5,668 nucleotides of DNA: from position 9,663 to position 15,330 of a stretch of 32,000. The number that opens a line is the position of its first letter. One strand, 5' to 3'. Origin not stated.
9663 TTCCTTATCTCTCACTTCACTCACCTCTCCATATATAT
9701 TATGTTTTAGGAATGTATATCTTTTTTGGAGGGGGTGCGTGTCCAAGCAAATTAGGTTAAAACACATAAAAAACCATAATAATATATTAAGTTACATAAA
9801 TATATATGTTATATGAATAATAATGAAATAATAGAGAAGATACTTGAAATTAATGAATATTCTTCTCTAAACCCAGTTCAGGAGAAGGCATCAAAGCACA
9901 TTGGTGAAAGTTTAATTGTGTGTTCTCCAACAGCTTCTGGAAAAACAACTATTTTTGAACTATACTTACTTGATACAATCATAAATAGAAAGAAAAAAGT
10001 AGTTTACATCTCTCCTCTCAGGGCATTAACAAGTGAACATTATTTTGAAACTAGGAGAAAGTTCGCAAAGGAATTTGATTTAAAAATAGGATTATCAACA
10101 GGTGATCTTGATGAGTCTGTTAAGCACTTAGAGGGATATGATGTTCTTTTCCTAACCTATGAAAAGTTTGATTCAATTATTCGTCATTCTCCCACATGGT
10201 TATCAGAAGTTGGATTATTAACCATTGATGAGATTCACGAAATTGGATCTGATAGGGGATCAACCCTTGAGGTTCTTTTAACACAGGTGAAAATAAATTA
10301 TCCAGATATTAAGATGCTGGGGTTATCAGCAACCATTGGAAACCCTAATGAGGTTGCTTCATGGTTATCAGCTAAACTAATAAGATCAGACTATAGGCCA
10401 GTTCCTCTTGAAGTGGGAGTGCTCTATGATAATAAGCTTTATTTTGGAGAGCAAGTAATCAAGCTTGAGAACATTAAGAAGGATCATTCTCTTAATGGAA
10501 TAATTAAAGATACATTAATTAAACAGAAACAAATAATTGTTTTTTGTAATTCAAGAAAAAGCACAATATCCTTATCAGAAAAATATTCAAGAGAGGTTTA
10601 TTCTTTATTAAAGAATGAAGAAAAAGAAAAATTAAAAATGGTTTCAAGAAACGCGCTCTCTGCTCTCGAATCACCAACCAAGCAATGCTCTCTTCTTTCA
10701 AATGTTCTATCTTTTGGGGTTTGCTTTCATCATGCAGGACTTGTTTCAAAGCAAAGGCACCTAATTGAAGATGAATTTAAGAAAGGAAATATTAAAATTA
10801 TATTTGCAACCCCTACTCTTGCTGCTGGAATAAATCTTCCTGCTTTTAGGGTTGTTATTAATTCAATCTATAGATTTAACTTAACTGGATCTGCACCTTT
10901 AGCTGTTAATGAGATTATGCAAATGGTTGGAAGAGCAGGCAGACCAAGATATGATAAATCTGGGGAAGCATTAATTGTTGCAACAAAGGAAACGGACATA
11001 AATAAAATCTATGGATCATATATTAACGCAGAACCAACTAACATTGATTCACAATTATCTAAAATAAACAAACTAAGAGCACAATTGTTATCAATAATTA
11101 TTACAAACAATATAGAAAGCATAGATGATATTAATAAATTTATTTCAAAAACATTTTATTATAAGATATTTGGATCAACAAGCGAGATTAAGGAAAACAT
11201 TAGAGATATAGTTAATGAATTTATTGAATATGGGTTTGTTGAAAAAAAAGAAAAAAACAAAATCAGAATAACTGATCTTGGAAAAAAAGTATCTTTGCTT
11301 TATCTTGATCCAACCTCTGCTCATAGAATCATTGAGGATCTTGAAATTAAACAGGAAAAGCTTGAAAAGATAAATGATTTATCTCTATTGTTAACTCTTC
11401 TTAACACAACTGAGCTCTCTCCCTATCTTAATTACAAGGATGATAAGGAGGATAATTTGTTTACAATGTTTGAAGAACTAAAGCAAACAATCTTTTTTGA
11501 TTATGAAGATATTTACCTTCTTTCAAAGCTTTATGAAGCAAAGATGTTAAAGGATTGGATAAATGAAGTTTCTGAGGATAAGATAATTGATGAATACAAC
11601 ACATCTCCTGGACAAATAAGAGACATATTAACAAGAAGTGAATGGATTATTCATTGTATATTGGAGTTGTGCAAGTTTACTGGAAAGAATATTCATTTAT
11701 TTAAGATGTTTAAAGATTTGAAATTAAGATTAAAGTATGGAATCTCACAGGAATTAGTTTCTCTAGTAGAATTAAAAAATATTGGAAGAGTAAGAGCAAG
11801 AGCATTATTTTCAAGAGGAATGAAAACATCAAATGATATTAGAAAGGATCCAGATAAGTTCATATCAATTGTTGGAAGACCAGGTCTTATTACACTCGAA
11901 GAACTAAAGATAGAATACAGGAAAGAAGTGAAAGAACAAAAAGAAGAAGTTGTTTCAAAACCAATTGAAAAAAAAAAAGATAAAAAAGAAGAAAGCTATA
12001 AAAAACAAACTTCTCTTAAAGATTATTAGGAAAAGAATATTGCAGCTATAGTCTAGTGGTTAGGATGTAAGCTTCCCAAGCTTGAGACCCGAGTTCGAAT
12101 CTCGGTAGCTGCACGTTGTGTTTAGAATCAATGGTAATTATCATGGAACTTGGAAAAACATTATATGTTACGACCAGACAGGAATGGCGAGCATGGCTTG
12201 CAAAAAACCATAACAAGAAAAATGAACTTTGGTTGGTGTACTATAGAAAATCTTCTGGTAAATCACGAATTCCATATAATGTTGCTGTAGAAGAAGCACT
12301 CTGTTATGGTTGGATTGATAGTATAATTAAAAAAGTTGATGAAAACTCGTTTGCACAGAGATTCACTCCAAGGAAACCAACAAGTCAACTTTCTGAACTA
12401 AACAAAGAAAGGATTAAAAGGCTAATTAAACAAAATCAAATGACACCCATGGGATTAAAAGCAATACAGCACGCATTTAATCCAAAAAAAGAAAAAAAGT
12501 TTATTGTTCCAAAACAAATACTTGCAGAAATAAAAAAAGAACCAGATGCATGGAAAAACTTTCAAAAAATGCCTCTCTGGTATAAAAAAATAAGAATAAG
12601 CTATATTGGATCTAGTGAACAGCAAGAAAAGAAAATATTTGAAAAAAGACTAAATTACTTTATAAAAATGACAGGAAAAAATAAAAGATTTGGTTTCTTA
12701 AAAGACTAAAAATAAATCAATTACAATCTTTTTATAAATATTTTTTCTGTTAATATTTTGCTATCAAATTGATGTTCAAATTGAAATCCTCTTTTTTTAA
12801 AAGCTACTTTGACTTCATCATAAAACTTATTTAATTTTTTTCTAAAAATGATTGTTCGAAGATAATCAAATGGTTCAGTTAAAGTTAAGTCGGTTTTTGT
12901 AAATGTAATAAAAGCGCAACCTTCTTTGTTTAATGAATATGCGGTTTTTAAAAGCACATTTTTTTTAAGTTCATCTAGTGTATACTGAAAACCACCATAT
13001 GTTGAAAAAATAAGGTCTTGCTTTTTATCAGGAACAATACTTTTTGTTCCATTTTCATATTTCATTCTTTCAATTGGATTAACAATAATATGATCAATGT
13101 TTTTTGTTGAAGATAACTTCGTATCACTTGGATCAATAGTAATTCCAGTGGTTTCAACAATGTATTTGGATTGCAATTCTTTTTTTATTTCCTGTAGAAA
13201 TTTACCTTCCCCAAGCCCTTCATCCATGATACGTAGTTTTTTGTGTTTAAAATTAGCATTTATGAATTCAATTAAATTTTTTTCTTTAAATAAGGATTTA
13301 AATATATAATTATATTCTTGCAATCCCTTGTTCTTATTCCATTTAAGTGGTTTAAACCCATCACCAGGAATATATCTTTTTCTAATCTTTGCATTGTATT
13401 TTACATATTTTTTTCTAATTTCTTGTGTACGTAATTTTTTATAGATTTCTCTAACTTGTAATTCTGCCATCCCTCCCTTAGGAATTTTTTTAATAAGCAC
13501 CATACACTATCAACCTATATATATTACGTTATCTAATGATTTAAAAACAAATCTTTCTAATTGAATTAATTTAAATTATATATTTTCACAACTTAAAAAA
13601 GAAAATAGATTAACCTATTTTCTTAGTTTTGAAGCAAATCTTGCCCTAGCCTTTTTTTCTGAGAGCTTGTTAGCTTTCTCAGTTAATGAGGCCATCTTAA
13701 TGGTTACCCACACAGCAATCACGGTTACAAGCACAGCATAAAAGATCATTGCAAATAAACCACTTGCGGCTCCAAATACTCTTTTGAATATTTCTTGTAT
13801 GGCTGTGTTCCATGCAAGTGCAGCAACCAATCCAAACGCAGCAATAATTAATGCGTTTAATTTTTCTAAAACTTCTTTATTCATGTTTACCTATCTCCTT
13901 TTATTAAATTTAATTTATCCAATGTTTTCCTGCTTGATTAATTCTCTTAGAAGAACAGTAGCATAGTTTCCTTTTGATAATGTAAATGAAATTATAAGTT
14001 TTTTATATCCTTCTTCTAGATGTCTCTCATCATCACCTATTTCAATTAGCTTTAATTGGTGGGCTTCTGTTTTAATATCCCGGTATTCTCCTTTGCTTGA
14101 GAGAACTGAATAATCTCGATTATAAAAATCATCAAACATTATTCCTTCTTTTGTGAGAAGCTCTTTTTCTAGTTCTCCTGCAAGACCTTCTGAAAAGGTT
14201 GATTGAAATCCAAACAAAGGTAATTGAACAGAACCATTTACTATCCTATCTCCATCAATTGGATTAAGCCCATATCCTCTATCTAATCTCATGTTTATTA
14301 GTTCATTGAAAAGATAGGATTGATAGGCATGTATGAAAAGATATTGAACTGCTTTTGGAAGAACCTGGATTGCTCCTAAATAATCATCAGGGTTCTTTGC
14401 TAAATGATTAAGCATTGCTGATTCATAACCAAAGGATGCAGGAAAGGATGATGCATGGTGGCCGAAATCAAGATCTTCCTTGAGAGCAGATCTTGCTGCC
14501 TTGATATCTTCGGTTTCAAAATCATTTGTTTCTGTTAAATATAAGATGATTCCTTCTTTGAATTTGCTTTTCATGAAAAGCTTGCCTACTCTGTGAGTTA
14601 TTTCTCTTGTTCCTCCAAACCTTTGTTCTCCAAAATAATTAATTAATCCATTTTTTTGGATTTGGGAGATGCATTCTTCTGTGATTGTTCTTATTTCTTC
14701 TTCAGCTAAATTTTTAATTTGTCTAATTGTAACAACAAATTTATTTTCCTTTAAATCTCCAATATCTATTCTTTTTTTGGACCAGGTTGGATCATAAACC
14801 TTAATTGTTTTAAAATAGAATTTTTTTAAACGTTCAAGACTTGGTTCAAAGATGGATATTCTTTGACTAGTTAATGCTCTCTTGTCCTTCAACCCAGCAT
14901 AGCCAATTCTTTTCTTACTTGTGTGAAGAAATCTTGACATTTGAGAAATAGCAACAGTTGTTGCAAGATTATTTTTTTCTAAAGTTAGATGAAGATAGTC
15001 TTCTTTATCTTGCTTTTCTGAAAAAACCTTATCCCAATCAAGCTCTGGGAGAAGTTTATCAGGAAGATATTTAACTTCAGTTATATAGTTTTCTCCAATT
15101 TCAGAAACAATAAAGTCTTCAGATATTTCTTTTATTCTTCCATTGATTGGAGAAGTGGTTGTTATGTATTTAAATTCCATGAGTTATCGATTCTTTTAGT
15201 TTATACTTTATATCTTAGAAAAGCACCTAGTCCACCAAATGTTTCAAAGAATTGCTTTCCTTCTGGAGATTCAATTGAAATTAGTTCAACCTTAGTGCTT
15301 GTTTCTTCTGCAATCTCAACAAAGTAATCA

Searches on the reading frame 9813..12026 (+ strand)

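Call 22: search_protein_families(library=pfam, proteins=[window:9813-12026:+], max_evalue=0.001)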
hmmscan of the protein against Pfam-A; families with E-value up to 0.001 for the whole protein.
window:9813-12026:+ (738 aa): 4 families
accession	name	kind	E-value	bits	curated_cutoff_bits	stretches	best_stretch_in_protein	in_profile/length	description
PF00270.35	DEAD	-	5.6e-30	104.7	26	1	20-179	1-165/167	DEAD/DEAH box helicase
PF21280.2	Helicase_dom4_arc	-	3e-20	72.8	27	1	525-643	3-125/125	Archaeal helicase, domain 4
PF00271.37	Helicase_C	-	1.1e-14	55.1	23.5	1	284-378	27-109/110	Helicase conserved C-terminal domain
PF20470.4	HTH_61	-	1.2e-05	26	24.3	1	388-476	4-91/92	Helix-turn-helix domain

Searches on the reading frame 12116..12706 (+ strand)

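Call 22: search_protein_families(library=pfam, proteins=[window:12116-12706:+], max_evalue=0.001)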
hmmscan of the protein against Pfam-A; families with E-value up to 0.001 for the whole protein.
window:12116-12706:+ (197 aa): 1 family
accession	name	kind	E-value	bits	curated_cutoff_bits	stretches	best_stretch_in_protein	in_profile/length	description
PF13376.11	OmdA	-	1.1e-08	35.4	25.6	1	129-187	2-58/60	Bacteriocin-protection, YdeI or OmpD-Associated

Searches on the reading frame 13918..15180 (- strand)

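Call 23: search_protein_families(library=pfam, proteins=[window:13918-15180:-], max_evalue=0.001)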
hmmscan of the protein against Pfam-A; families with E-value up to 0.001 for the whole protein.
window:13918-15180:- (421 aa): 1 family
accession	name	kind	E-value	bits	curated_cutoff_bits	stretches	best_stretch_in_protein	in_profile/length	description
PF01142.23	TruD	-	2e-102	343.6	27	2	4-315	6-298/412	tRNA pseudouridine synthase D (TruD)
